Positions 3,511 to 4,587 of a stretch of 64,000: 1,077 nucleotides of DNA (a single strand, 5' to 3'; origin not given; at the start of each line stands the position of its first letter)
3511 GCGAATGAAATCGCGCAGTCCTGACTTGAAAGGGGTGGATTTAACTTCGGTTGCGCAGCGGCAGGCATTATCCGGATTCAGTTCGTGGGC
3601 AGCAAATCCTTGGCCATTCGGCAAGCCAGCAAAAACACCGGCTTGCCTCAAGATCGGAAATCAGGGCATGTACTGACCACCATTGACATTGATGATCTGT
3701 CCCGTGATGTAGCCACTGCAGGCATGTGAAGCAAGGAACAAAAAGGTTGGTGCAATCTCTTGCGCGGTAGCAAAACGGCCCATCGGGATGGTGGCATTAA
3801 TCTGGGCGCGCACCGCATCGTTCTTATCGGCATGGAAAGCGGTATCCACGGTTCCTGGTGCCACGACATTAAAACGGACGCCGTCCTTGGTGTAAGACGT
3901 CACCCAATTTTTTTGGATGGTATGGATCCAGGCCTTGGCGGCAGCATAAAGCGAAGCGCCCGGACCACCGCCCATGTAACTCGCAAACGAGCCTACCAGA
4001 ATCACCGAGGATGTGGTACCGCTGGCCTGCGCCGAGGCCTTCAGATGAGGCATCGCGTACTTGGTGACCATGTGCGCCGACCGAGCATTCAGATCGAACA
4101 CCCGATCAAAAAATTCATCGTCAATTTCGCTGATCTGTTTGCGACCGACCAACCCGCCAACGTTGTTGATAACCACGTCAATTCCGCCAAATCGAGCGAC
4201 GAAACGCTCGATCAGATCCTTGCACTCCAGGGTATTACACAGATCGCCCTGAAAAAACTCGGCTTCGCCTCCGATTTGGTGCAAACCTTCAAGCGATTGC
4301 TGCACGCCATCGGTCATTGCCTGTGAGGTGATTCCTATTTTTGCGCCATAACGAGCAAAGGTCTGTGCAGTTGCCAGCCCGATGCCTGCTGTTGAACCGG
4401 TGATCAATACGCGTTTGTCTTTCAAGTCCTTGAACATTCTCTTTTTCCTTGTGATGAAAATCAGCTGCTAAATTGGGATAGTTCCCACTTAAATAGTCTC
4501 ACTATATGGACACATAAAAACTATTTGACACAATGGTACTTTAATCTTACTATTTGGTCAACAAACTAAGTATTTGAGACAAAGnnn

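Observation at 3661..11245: Sugar-acid cluster that matches no known pathway: DEH-reductase-like SDR plus DgoK/DgoA, with no dehydratase and no lyase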

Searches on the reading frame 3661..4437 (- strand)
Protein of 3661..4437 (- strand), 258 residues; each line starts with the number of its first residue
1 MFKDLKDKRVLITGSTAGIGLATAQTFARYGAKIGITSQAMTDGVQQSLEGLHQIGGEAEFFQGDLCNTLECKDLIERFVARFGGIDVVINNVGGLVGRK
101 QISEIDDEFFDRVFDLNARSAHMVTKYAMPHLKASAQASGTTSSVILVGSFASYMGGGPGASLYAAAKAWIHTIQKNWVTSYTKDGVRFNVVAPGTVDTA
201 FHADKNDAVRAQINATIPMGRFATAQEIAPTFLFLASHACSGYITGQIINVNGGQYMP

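Call 3: search_protein_families(library=pfam, proteins=[window:3661-4437:-])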
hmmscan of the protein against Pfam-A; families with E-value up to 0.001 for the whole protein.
window:3661-4437:- (258 aa): 5 families
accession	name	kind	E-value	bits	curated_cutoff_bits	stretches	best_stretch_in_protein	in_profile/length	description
PF13561.12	adh_short_C2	-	5.3e-47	160.8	27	1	17-254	6-234/236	Enoyl-(Acyl carrier protein) reductase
PF00106.31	adh_short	-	7.8e-39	133.6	26.6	1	8-207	1-192/195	short chain dehydrogenase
PF08659.16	KR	-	4.4e-11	43.5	22.6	1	10-178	3-163/180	KR domain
PF23441.1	SDR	-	4e-06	26.8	27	1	5-256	5-256/258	SDR-like rossmann domain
PF01370.27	Epimerase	-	1.2e-05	25.4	20.9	1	10-196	1-177/240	NAD dependent epimerase/dehydratase family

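Call 4: search_protein_families(library=ncbifam, proteins=[window:3661-4437:-])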
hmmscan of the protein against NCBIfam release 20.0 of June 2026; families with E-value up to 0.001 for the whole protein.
window:3661-4437:- (258 aa): 223 families (the best 25 are shown)
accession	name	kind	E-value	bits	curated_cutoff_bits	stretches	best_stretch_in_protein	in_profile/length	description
NF005559.1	PRK07231.1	subfamily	5.3e-50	170.2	215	1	5-256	2-248/249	glucose 1-dehydrogenase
NF009468.0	PRK12826.1-4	equivalog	2.8e-48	164.8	318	1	2-258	2-250/256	SDR family oxidoreductase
NF004818.0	PRK06172.1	equivalog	5.1e-48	163.6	336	1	1-255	1-250/253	SDR family oxidoreductase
NF009466.0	PRK12826.1-2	subfamily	4.8e-47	160.5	222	1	7-257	3-246/248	3-oxoacyl-ACP reductase FabG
TIGR01830.1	3oxo_ACP_reduc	equivalog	7.2e-47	160.1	297.75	1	10-254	1-237/239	3-oxoacyl-[acyl-carrier-protein] reductase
NF004791.0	PRK06138.1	equivalog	2.7e-46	157.9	312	1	4-255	2-249/252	SDR family oxidoreductase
NF005214.0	PRK06701.1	subfamily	5.3e-46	157.2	413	1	4-256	45-290/293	SDR family oxidoreductase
NF052558.1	MBtsdlDhBudC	equivalog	3.8e-45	154.4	270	1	6-255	2-241/250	meso-2,3-butanediol dehydrogenase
NF005075.0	PRK06500.1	equivalog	1.2e-44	152.6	336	1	4-255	3-246/249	SDR family oxidoreductase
NF005681.0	PRK07478.1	subfamily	3.3e-44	151.2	267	1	3-255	2-249/254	SDR family oxidoreductase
NF004198.0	PRK05653.1-3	equivalog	4.1e-44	150.9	296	1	4-257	4-248/248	3-oxoacyl-ACP reductase FabG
NF004202.0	PRK05653.2-2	equivalog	1.5e-42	146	333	1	1-258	1-250/259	3-oxoacyl-ACP reductase FabG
NF004197.0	PRK05653.1-1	equivalog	1.7e-42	145.8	332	1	3-257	3-248/249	3-oxoacyl-ACP reductase FabG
NF053701.1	CsHdxCHCADhChcB2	equivalog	1.9e-41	142.2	350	1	6-254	2-241/245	cis-4-hydroxycyclohexanecarboxylate dehydrogenase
NF004847.0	PRK06198.1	subfamily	3.9e-40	137.8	240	1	3-251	3-251/269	oxidoreductase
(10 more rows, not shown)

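Call 7: search_solved_structures(query=window:3661-4437:-, max_evalue=1e-20)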
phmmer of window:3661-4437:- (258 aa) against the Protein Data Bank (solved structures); distinct sequences matched with E-value up to 1e-20: 157 (the best 60 are shown).
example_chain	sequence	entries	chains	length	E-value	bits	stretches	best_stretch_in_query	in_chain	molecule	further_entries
4w7h_A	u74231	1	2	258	4.8e-104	350.5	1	1-256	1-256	Carbonyl reductase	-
3afm_A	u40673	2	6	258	7e-103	346.7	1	1-256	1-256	Carbonyl reductase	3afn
4tkl_A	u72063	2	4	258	9.6e-102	343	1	1-258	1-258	NADH-dependent reductase for 4-deoxy-L-erythro-5-hexoseulose uronate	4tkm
4w7i_A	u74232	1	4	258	1.2e-100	339.4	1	1-258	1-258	4-deoxy-L-erythro-5-hexoseulose uronate reductase A1-R'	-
4yqy_A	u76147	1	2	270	5.3e-34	121.2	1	3-255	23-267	Putative Dehydrogenase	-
4nbu_A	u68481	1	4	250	1.1e-32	116.8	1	5-255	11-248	3-oxoacyl-(Acyl-carrier-protein) reductase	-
4fgs_A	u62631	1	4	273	1.5e-32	116.5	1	5-255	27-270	Probable dehydrogenase protein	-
7djs_A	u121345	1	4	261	3.7e-32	115.1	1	4-255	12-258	SDR family oxidoreductase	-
4ni5_A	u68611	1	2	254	6.2e-32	114.4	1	5-254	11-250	Oxidoreductase, short-chain dehydrogenase/reductase family protein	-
3i3o_A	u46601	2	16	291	2.9e-31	112.2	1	4-255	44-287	Short chain dehydrogenase | Oxidoreductase, short chain dehydrogenase/reductase family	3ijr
1i01_A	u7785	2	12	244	4.4e-31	111.6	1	6-257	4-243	BETA-KETOACYL [ACP] REDUCTASE | 3-oxoacyl-[acyl-carrier protein] reductase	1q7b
4dqx_A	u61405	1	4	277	9.3e-31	110.5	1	4-255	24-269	Probable oxidoreductase protein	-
1q7c_A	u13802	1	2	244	1.5e-30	109.9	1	6-257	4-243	3-oxoacyl-[acyl-carrier protein] reductase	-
8bci_A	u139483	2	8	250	2.3e-30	109.3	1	10-255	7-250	Probable short-chain dehydrogenase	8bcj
6y4d_A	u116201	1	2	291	3e-30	108.9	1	5-255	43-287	short-chain dehydrogenase/reductase (SDR)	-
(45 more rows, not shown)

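Call 9: find_encoding_contigs(protein=window:3661-4437:-, flank=10000, max_places=6)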
Protein window:3661-4437:- (258 aa): 1 contig read that carries it; 1 place shown.
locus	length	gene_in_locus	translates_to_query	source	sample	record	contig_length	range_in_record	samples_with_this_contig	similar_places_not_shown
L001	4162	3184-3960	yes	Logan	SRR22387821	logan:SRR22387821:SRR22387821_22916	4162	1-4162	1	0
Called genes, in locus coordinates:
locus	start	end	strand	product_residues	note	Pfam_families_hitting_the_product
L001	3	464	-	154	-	?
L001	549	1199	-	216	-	PF01081:Aldolase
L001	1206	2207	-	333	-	PF05035:DGOK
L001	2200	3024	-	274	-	PF09339:HTH_IclR, PF01614:IclR_C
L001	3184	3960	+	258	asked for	PF00106:adh_short, PF08659:KR, PF23441:SDR (weak), PF01370:Epimerase (weak), PF13561:adh_short_C2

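Call 10: search_solved_structures(query=window:3661-4437:-, max_evalue=1e-90, show_alignments=3)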
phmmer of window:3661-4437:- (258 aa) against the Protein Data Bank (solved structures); distinct sequences matched with E-value up to 1e-90: 4.
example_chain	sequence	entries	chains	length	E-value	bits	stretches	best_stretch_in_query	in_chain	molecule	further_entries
4w7h_A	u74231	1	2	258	4.8e-104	350.5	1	1-256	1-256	Carbonyl reductase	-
3afm_A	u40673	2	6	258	7e-103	346.7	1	1-256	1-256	Carbonyl reductase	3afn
4tkl_A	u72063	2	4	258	9.6e-102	343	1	1-258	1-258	NADH-dependent reductase for 4-deoxy-L-erythro-5-hexoseulose uronate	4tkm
4w7i_A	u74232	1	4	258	1.2e-100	339.4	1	1-258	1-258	4-deoxy-L-erythro-5-hexoseulose uronate reductase A1-R'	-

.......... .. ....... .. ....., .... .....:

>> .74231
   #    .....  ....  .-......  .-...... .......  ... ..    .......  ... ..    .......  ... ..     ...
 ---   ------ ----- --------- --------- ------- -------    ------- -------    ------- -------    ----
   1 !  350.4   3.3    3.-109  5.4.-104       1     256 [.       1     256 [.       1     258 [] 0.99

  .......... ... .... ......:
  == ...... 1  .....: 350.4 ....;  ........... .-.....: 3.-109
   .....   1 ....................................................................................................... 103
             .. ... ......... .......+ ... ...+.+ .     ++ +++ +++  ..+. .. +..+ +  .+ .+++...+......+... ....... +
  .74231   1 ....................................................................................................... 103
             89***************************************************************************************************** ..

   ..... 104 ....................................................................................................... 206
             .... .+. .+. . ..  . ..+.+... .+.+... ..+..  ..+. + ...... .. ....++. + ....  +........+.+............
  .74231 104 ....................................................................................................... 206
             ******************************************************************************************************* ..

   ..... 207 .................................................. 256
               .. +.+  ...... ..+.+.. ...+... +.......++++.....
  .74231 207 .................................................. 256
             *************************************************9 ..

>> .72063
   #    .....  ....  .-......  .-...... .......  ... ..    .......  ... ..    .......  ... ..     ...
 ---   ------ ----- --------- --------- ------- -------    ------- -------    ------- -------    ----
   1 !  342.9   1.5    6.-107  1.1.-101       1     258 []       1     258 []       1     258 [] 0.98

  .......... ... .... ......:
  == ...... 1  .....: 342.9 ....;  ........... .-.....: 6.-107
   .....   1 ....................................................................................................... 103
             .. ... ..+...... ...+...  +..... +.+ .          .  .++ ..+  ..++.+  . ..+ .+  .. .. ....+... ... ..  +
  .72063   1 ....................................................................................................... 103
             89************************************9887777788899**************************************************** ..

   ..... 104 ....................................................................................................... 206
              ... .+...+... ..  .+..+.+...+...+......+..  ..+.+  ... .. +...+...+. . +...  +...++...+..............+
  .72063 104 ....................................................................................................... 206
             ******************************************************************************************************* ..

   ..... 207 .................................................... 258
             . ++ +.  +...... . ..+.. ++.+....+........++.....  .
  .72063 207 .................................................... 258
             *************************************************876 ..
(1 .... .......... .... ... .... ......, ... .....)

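Call 11: find_homologous_proteins(query=window:3661-4437:-, max_evalue=1e-40)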
Query window:3661-4437:- (258 aa): 2976 proteins with E <= 1e-40 among 4449 candidates; the best 120 are listed.
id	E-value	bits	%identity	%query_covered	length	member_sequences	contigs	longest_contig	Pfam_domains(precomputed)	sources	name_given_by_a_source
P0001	1.4e-154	531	91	100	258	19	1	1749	PF08659.17,PF13561.13,PF23441.1,PF00106.32,PF01370.28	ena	-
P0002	1.7e-153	527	92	100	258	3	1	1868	PF08659.17,PF13561.13,PF00106.32,PF01370.28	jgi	-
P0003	1.8e-150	517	88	100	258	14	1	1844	PF08659.17,PF13561.13,PF00106.32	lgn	-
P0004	3.2e-147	507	86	100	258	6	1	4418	PF08659.17,PF13561.13,PF23441.1,PF00106.32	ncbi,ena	-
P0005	4.7e-145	500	86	100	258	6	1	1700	PF08659.17,PF13561.13,PF23441.1,PF00106.32,PF01370.28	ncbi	-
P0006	6.7e-143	493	83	100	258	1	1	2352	PF08659.17,PF13561.13,PF00106.32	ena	-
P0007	1.8e-140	485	81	100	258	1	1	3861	PF08659.17,PF13561.13,PF23441.1,PF00106.32,PF01370.28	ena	-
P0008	7.2e-138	476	79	100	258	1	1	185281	PF08659.17,PF13561.13,PF23441.1,PF00106.32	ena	-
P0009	7.2e-132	456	77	100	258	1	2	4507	PF08659.17,PF13561.13,PF23441.1,PF00106.32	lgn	-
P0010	1.7e-130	452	76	100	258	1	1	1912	PF08659.17,PF13561.13,PF00106.32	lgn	-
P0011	6.7e-129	447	76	100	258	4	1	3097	PF08659.17,PF13561.13,PF23441.1,PF00106.32,PF01370.28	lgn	-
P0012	1.0e-127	443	77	100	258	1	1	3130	PF08659.17,PF13561.13,PF00106.32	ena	-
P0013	4.7e-127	441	75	100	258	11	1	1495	PF08659.17,PF13561.13,PF23441.1,PF00106.32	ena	-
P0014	1.5e-126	439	74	100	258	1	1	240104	PF08659.17,PF13561.13,PF00106.32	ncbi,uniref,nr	ncbi:SDR family NAD(P)-dependent oxidoreductase [Propionivibrio limicola]|uniref:SDR family NAD(P)-d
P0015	3.4e-126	438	76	100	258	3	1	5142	PF08659.17,PF13561.13,PF23441.1,PF00106.32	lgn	-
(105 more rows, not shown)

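Call 14: find_related_loci(query=A1, collection=genome_contigs, flank=10000)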
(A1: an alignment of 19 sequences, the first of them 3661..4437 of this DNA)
Query A1 (258 aa) in genome_contigs; peptide patterns used: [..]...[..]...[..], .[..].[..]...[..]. (x = any residue, [..] = any of these).
600 stretches matched a pattern (row limit reached: there are more); 582 encode a relative of the query (tblastn E <= 1e-3); the best 80 are kept; 80 distinct loci.
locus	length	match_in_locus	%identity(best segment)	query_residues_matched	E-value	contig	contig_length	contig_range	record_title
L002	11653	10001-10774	88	1-258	2e-158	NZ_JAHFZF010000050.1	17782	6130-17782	Rhodoferax sp. U11-2br contig00050, whole genome shotgun sequence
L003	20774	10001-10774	89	1-258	5e-158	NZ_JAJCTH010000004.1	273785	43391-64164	Rhodoferax sp. U2-2l contig00004, whole genome shotgun sequence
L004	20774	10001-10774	87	1-258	4e-148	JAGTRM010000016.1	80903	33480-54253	MAG: Proteobacteria bacterium isolate CTSoil_114 scaffold_88, whole genome shotgun sequence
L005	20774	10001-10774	74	1-258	5e-134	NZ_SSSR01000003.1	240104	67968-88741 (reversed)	Propionivibrio limicola strain GolChi1 DSM6832_NODE_3_length_240104_cov_466.853, whole genome shotgun sequence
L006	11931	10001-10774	75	1-258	9e-134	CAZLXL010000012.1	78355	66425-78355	MAG TPA_asm: uncultured Propionivibrio sp. isolate SRP239243_co2_9 genome assembly, contig: NODE_341_length_78355_cov_10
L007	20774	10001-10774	72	1-258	1e-128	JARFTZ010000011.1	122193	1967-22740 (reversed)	MAG: Gammaproteobacteria bacterium isolate SCS_cbin_148 SCS_cbin_148_cosample_000002553537, whole genome shotgun sequenc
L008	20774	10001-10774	69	1-258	4e-120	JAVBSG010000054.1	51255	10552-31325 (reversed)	MAG: Propionivibrio sp. isolate EPI_MAG_00217 c_000010944192, whole genome shotgun sequence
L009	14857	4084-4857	67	1-258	2e-117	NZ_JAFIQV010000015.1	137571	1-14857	Azospirillum sp. SYSU D00513 NODE_15_length_137571_cov_22.182308, whole genome shotgun sequence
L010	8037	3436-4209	70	1-258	3e-117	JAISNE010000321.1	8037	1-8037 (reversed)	MAG: Accumulibacter sp. isolate Im510_bin73 k119_1563431, whole genome shotgun sequence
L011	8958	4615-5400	65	1-258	7e-114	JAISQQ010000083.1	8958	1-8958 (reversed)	MAG: Accumulibacter sp. isolate Kf353_bin148 k119_4981167, whole genome shotgun sequence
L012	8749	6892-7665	62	1-258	8e-112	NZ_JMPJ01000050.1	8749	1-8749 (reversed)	Ewingella americana ATCC 33852 GEAM.assembly.057, whole genome shotgun sequence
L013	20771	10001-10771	63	2-258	2e-111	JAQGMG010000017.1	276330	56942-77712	MAG: Rhodocyclales bacterium isolate RYN_555 scaffold_2402432, whole genome shotgun sequence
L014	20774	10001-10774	64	1-258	3e-111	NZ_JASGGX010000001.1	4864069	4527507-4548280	MAG: Propionivibrio sp. isolate 5N011 JMF-2111-06-0005.ont.bin.11_0, whole genome shotgun sequence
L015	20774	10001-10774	64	1-258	3e-110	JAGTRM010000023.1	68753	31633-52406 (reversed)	MAG: Proteobacteria bacterium isolate CTSoil_114 scaffold_110, whole genome shotgun sequence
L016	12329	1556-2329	65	1-258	6e-110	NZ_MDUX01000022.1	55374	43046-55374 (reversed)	Candidatus Dactylopiibacterium carminicum isolate END1 NODE_641_length_55374_cov_6.8656_ID_1555, whole genome shotgun se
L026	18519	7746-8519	62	1-258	9e-108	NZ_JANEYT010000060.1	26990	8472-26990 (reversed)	Photobacterium pectinilyticum strain ZSDE20 NODE_60_length_26990_cov_46.867313, whole genome shotgun sequence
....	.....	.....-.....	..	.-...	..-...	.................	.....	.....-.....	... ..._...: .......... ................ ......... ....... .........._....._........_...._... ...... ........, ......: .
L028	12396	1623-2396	65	1-258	5e-107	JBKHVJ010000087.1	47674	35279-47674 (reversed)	MAG: Alphaproteobacteria bacterium isolate B_bin_12_orig k127_185153, whole genome shotgun sequence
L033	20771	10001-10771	64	2-258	1e-105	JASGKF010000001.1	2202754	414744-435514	MAG: Rhodocyclaceae bacterium isolate 5N546 JMF-2111-06-0005.ont.bin.546_0, whole genome shotgun sequence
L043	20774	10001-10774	59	1-258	1e-104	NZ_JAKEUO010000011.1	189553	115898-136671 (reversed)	Vibrio sp. Isolate34 strain M14-02589b scaffold11.1, whole genome shotgun sequence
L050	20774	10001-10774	60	1-258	7e-104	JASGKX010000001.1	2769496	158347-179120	MAG: Rhodocyclaceae bacterium isolate 5N065 JMF-2111-06-0005.ont.bin.65_0, whole genome shotgun sequence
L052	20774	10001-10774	59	1-258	5e-104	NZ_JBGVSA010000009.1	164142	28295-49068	Uliginosibacterium sp. sgz301328 L283_scaffold9, whole genome shotgun sequence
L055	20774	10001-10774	58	1-258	3e-103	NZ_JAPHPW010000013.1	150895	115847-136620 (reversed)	Vibrio sp. 14G-20 strain KMM 6839 NODE_13_length_150895_cov_47.581086, whole genome shotgun sequence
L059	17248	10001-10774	58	1-258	1e-102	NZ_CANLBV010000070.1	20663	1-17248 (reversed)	Uncultured Vibrio sp. isolate 1078.fasta NODE_70, whole genome shotgun sequence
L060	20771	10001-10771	63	2-258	7e-103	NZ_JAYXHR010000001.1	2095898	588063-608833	Uliginosibacterium sp. H1 H1_scaffold1, whole genome shotgun sequence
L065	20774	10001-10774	58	1-258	3e-102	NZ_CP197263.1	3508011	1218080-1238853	Vibrio harveyi strain DSM-19623 chromosome 1, complete sequence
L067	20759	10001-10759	59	1-258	4e-102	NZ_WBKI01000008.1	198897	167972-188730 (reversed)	Serratia proteamaculans strain CCUG 14510 contig_0000008, whole genome shotgun sequence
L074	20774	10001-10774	60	1-258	3e-101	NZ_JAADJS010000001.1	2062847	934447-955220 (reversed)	Rahnella contaminans strain Lac-M11 contig1, whole genome shotgun sequence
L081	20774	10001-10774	62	1-258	2e-100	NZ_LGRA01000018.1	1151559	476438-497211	Azospirillum sp. TSO35-2 Contig03, whole genome shotgun sequence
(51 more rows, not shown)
